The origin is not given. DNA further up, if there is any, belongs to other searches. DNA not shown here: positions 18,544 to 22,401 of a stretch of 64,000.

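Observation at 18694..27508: Type I R-M island with a tyrosine recombinase flanked by two complete hsdS genes in direct, not inverted, orientation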

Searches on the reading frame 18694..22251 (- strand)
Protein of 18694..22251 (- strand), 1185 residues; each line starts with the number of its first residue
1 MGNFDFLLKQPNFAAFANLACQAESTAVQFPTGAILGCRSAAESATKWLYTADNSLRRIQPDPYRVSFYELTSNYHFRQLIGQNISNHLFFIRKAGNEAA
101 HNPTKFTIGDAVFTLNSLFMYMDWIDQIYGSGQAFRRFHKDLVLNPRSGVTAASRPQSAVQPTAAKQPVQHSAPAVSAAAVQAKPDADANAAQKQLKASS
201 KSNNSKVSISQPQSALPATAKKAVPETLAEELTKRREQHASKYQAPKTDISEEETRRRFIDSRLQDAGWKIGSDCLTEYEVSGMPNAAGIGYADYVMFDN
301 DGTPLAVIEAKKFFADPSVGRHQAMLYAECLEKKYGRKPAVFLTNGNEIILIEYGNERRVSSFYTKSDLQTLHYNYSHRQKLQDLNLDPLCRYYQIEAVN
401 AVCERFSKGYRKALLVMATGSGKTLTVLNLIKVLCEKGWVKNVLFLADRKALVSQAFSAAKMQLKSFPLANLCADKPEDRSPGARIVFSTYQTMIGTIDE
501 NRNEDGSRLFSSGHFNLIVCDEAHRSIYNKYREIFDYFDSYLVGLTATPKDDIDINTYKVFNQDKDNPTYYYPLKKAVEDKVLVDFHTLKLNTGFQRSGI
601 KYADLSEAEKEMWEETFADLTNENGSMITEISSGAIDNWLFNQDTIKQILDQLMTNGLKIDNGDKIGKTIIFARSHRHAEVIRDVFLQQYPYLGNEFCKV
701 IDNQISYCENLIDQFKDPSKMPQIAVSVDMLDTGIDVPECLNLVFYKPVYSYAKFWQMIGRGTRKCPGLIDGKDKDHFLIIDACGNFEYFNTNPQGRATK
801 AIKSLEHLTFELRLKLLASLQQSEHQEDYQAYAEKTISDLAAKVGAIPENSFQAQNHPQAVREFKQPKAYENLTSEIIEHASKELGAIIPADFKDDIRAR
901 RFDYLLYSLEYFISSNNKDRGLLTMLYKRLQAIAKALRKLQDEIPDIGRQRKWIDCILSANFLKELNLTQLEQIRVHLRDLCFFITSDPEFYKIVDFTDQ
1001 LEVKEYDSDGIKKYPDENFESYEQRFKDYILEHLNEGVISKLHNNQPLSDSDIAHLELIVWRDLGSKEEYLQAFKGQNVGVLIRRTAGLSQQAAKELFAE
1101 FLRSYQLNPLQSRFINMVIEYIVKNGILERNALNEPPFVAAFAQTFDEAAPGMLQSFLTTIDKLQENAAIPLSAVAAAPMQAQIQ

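Call 3: search_protein_families(library=pfam, proteins=[window:18694-22251:-])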
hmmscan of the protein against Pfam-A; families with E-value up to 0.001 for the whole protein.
window:18694-22251:- (1185 aa): 8 families
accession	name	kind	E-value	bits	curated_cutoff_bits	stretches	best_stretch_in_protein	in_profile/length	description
PF04851.21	ResIII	-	5.6e-38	130.9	22.5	1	392-550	5-163/164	Type III restriction enzyme, res subunit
PF18766.7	SWI2_SNF2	-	1.5e-17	64.4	26.7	1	394-586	1-188/221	SWI2/SNF2 ATPase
PF08463.15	EcoEI_R_C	-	3.1e-16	60.4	24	1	1020-1141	1-135/163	EcoEI R protein C-terminal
PF00270.35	DEAD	-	5.3e-11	43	26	1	394-553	3-164/167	DEAD/DEAH box helicase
PF00271.37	Helicase_C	-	6.3e-09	36.5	23.5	1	658-764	10-108/110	Helicase conserved C-terminal domain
PF04313.20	HSDR_N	-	2e-07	31.5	25.1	0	291-352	126-190/198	Type I restriction enzyme R protein N terminus (HSDR_N)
PF13643.11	DUF4145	-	6e-07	29.9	23.1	1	31-111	11-80/88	Domain of unknown function (DUF4145)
PF00176.29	SNF2-rel_dom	-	0.00097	18.8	24.9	0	394-525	1-136/290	SNF2-related domain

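Call 22: search_protein_families(library=ncbifam, proteins=[window:18694-22251:-])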
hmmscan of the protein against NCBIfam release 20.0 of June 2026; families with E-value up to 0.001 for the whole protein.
window:18694-22251:- (1185 aa): 9 families
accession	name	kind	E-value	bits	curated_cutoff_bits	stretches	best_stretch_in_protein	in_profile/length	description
NF008521.0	PRK11448.1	equivalog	3.6e-91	306.8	729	2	358-884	377-907/1123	type I restriction-modification system endonuclease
NF046051.1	restrict_EcoAI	equivalog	2.8e-77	260.8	550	1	250-793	1-538/768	EcoAI/FtnUII family type I restriction enzme subunit R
TIGR00348.1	hsdR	subfamily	1e-25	90.4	284.55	1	369-785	222-656/674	HsdR family type I site-specific deoxyribonuclease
NF053632.1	heli_RadD_YejH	equivalog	8.4e-19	67.3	720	1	392-786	4-357/573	DNA repair helicase RadD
TIGR04095.1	dnd_restrict_1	equivalog_domain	1.9e-13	50.2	600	1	392-768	10-386/451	DNA phosphorothioation system restriction enzyme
NF010337.0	PRK13766.1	equivalog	6.8e-12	44.3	610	2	392-552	18-176/781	Hef nuclease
NF045503.1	repair_heli_XPB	equivalog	9.4e-06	24.4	610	1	388-548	181-334/548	DNA repair helicase XPB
NF003673.1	PRK05298.1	equivalog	5.8e-05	21.6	743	1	395-461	14-75/653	excinuclease ABC subunit UvrB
TIGR00631.1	uvrb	equivalog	0.00022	19.6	750.1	1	395-458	14-72/658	excinuclease ABC subunit UvrB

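Call 37: find_encoding_contigs(protein=window:18694-22251:-, flank=8000, max_places=10)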
Protein window:18694-22251:- (1185 aa): 11 contigs read that carry it; 6 places shown.
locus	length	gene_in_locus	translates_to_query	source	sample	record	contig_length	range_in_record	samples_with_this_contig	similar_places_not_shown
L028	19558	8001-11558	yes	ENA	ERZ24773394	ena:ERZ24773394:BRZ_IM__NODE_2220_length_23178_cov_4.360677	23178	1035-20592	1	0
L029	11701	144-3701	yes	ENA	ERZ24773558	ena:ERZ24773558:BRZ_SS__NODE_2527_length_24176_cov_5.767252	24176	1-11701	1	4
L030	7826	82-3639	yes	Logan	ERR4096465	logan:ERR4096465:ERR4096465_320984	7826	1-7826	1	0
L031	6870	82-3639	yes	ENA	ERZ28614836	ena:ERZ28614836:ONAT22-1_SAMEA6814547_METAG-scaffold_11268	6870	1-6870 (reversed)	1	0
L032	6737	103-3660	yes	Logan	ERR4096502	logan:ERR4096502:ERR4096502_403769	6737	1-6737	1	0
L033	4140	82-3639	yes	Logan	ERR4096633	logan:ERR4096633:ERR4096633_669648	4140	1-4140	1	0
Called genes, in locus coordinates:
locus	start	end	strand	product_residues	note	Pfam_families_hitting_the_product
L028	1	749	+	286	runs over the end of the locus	PF00571:CBS, PF03471:CorC_HlyC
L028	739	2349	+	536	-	PF20154:LNT_N, PF00795:CN_hydrolase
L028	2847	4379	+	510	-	PF12161:HsdM_N, PF02384:N6_Mtase, PF01170:UPF0020, PF20473:MmeI_Mtase (faint), PF07669:Eco57I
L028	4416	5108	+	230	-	-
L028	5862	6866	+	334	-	PF13495:Phage_int_SAM_4, PF00589:Phage_integrase, PF22823:MrpR_C_cat (weak)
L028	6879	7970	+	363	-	PF01420:Methylase_S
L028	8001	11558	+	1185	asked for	PF13643:DUF4145 (weak), PF04313:HSDR_N (faint), PF00270:DEAD, PF04851:ResIII, PF18766:SWI2_SNF2, PF00271:Helicase_C, PF08463:EcoEI_R_C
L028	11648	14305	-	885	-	-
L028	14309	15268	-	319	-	PF03734:YkuD, PF17969:Ldt_C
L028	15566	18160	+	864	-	PF00133:tRNA-synt_1, PF09334:tRNA-synt_1g, PF13603:tRNA-synt_1_2, PF00133:tRNA-synt_1, PF08264:Anticodon_1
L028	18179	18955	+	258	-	-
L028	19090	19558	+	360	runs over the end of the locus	-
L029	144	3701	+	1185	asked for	PF13643:DUF4145 (weak), PF04313:HSDR_N (faint), PF00270:DEAD, PF04851:ResIII, PF18766:SWI2_SNF2, PF00271:Helicase_C, PF08463:EcoEI_R_C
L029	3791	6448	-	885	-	-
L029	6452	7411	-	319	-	PF03734:YkuD, PF17969:Ldt_C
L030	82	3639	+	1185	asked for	PF13643:DUF4145 (weak), PF04313:HSDR_N (faint), PF00270:DEAD, PF04851:ResIII, PF18766:SWI2_SNF2, PF00271:Helicase_C, PF08463:EcoEI_R_C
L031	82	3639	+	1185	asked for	PF13643:DUF4145 (weak), PF04313:HSDR_N (faint), PF00270:DEAD, PF04851:ResIII, PF18766:SWI2_SNF2, PF00271:Helicase_C, PF08463:EcoEI_R_C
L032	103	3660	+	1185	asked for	PF13643:DUF4145 (weak), PF04313:HSDR_N (faint), PF00270:DEAD, PF04851:ResIII, PF18766:SWI2_SNF2, PF00271:Helicase_C, PF08463:EcoEI_R_C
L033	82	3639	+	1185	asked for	PF13643:DUF4145 (weak), PF04313:HSDR_N (faint), PF00270:DEAD, PF04851:ResIII, PF18766:SWI2_SNF2, PF00271:Helicase_C, PF08463:EcoEI_R_C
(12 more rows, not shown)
